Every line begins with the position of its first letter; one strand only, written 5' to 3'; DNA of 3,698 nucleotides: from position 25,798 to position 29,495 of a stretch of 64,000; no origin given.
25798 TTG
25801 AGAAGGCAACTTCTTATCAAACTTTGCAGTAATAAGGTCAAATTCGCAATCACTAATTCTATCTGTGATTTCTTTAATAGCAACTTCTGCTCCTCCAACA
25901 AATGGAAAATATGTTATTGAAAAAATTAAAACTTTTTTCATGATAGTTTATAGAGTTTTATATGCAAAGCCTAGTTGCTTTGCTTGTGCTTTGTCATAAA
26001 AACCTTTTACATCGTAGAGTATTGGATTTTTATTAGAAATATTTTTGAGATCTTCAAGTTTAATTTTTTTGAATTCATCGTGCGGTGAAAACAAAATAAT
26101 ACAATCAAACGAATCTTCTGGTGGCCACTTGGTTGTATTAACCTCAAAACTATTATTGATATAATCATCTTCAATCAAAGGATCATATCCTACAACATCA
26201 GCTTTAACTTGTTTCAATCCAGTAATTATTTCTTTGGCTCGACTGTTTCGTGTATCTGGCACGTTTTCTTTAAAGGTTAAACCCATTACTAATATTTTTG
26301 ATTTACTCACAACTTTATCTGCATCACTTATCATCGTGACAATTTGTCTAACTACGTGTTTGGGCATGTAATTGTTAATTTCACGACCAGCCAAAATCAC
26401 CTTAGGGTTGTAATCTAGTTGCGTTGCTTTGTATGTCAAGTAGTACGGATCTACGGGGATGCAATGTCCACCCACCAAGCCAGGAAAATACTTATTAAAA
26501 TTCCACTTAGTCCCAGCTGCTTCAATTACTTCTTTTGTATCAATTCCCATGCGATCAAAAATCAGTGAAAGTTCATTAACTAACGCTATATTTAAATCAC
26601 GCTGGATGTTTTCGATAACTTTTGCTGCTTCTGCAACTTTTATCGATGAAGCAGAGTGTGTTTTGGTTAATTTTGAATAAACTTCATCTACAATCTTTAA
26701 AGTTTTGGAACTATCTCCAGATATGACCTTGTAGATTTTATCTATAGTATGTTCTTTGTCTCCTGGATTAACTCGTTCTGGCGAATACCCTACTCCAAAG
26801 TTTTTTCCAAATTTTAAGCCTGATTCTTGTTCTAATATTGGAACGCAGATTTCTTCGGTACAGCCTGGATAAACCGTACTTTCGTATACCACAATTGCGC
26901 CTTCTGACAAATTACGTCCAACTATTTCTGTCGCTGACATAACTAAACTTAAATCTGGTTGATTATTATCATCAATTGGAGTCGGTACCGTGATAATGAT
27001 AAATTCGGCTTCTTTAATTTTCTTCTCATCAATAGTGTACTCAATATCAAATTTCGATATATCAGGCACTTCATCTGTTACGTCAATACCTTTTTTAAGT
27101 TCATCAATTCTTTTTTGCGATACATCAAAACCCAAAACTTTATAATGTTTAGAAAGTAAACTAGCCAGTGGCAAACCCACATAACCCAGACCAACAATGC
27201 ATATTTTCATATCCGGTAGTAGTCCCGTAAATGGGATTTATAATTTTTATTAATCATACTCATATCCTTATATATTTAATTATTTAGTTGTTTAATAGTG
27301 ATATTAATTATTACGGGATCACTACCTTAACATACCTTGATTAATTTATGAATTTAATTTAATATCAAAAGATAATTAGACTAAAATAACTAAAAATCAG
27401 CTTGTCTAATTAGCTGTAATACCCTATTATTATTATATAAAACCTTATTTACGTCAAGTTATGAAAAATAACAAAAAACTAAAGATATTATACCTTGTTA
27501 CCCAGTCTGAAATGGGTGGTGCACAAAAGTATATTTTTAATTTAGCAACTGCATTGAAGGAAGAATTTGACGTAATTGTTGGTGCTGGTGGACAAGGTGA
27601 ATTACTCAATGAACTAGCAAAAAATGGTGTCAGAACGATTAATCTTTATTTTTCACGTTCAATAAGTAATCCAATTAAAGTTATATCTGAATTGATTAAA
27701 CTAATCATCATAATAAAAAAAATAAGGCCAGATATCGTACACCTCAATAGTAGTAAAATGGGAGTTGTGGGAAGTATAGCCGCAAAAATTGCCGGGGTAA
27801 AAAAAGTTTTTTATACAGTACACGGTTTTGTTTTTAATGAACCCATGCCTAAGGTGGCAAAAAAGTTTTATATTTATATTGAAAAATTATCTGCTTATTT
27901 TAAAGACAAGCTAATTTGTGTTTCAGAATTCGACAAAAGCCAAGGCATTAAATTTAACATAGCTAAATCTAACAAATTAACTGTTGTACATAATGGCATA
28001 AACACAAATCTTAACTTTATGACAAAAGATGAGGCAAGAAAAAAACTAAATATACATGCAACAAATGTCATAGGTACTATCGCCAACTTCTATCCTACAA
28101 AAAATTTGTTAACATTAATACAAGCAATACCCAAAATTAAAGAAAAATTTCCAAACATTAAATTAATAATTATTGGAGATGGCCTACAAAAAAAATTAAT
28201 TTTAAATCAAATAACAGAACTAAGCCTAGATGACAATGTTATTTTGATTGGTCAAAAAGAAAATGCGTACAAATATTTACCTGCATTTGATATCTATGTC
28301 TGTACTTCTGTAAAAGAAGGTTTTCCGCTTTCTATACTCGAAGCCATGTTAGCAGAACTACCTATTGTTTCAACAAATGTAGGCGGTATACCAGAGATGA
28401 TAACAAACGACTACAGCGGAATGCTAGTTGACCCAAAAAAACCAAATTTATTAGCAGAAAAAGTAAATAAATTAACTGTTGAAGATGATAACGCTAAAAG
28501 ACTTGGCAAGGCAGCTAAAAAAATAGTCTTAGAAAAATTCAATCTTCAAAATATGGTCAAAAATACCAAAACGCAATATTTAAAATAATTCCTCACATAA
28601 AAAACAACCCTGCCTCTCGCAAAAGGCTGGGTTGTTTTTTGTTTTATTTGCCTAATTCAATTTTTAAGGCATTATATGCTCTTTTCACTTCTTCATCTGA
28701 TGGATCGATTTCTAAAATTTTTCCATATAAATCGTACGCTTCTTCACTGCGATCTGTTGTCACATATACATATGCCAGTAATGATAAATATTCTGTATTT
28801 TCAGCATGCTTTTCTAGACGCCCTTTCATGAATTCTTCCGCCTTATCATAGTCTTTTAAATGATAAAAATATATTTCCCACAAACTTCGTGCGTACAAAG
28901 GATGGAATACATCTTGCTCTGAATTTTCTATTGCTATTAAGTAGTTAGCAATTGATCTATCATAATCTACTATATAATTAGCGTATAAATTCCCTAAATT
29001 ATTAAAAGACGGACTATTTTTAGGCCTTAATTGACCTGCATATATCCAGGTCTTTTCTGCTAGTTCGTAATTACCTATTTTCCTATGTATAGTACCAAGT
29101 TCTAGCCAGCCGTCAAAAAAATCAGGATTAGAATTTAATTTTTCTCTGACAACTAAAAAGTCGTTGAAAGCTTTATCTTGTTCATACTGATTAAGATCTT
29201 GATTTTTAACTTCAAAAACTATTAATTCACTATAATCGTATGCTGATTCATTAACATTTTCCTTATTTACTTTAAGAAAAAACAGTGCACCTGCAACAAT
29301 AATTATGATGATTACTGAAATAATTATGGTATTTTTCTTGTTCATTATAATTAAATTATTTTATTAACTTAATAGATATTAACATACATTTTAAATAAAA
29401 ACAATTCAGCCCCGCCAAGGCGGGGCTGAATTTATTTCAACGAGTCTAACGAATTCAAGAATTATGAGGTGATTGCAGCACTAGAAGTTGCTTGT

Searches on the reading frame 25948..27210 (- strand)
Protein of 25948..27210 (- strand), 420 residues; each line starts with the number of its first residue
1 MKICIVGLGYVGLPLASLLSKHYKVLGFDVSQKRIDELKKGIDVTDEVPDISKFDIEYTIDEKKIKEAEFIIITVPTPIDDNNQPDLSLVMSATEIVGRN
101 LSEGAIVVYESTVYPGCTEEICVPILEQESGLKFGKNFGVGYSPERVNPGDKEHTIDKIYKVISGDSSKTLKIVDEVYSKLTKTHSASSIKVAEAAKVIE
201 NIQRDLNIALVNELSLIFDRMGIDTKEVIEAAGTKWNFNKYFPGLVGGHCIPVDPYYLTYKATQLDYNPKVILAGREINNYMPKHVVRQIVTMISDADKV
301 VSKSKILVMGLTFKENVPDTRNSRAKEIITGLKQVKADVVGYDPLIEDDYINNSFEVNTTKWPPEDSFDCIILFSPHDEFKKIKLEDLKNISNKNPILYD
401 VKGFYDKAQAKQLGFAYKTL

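Call 7: search_protein_families(library=pfam, proteins=[window:25948-27210:-], max_evalue=0.001)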
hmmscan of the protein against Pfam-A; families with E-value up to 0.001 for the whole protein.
window:25948-27210:- (420 aa): 6 families
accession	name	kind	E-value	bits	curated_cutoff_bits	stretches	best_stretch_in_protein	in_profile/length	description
PF03721.20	UDPG_MGDP_dh_N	-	2.6e-34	118.9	27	1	1-172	1-181/187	UDP-glucose/GDP-mannose dehydrogenase family, NAD binding domain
PF00984.24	UDPG_MGDP_dh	-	9.8e-27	93.3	25.4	1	192-280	2-93/94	UDP-glucose/GDP-mannose dehydrogenase family, central domain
PF03720.21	UDPG_MGDP_dh_C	-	1.9e-21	76.8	30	1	307-406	1-102/103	UDP-glucose/GDP-mannose dehydrogenase family, UDP binding domain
PF03446.21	NAD_binding_2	-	2.5e-06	28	21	1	2-122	1-104/161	NAD binding domain of 6-phosphogluconate dehydrogenase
PF01210.29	NAD_Gly3P_dh_N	-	9e-05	22.9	23.1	0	2-78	1-80/158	NAD-dependent glycerol-3-phosphate dehydrogenase N-terminus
PF02254.24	TrkA_N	-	0.00046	20.9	23.8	0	3-76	1-71/116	TrkA-N domain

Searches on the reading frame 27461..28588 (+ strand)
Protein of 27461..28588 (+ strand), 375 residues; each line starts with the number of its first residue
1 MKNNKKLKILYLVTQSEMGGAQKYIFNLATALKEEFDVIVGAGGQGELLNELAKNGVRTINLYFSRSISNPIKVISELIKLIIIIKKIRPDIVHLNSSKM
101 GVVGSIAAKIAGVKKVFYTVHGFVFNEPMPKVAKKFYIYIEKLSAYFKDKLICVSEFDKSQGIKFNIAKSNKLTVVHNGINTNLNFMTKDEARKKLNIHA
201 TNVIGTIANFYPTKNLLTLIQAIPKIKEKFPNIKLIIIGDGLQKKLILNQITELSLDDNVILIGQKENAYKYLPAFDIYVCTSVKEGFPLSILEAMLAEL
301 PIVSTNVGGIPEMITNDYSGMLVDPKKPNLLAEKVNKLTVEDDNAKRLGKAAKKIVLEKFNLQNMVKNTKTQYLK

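Call 7: search_protein_families(library=pfam, proteins=[window:27461-28588:+], max_evalue=0.001)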
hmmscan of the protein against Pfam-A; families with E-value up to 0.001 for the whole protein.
window:27461-28588:+ (375 aa): 6 families
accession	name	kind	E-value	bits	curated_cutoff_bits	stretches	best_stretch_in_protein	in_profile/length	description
PF00534.26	Glycos_transf_1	-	2.6e-40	138.2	26.4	1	189-354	2-171/172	Glycosyl transferases group 1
PF13692.12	Glyco_trans_1_4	-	9.7e-34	117.1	27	1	202-338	2-139/142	Glycosyl transferases group 1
PF13439.12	Glyco_transf_4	-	2.2e-22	80.3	28.5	1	18-183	1-169/170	Glycosyltransferase Family 4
PF13477.12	Glyco_trans_4_2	-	5.6e-17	62.6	23.4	1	8-155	1-139/139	Glycosyl transferase 4-like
PF13579.12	Glyco_trans_4_4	-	3.1e-12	47.5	29.7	1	19-179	1-158/158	Glycosyl transferase 4-like domain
PF20706.3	GT4-conflict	-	0.00067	19.2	26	1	277-321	283-327/385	Family 4 Glycosyltransferase in conflict systems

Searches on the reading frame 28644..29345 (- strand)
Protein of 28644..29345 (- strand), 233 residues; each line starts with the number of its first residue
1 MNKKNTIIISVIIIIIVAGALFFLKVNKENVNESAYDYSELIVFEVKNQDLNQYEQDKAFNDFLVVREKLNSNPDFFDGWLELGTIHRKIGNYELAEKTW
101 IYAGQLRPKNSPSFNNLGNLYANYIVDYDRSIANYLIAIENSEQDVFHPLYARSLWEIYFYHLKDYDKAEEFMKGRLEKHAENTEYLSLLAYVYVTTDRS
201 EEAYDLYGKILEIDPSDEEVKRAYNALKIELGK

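Call 7: search_protein_families(library=pfam, proteins=[window:28644-29345:-], max_evalue=0.001)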
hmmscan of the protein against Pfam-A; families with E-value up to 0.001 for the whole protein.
window:28644-29345:- (233 aa): 11 families
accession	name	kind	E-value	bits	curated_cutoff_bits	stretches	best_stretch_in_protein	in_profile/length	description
PF23914.1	TPR_CcmH_CycH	-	3.7e-11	43.6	42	2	64-111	37-84/158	Cytochrome c-type biogenesis protein H TPR domain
PF07719.23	TPR_2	-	4.6e-09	36.1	27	0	185-217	2-34/34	Tetratricopeptide repeat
PF13431.12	TPR_17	-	1.1e-08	35.1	24.4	0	71-97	7-33/34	Tetratricopeptide repeat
PF00515.34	TPR_1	-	1.7e-08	34.3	27.8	0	187-217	4-34/34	Tetratricopeptide repeat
PF14559.12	TPR_19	-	2.7e-08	34.5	25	1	164-226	5-67/68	Tetratricopeptide repeat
PF13428.12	TPR_14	-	4.8e-08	33.4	23.5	0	189-224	6-41/44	Tetratricopeptide repeat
PF13181.12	TPR_8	-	2.9e-07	30.5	25.7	0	185-216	2-33/34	Tetratricopeptide repeat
PF13176.12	TPR_7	-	5.8e-07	29.5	27.9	0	187-219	2-34/36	Tetratricopeptide repeat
PF13424.12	TPR_12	-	1.2e-06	29.1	30.1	0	164-215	17-76/77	Tetratricopeptide repeat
PF13432.12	TPR_16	-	7.3e-06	26.8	32.7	0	72-104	26-57/65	Tetratricopeptide repeat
PF14853.12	Fis1_TPR_C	-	0.00092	19.8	25.3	0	161-193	12-44/53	Fis1 C-terminal tetratricopeptide repeat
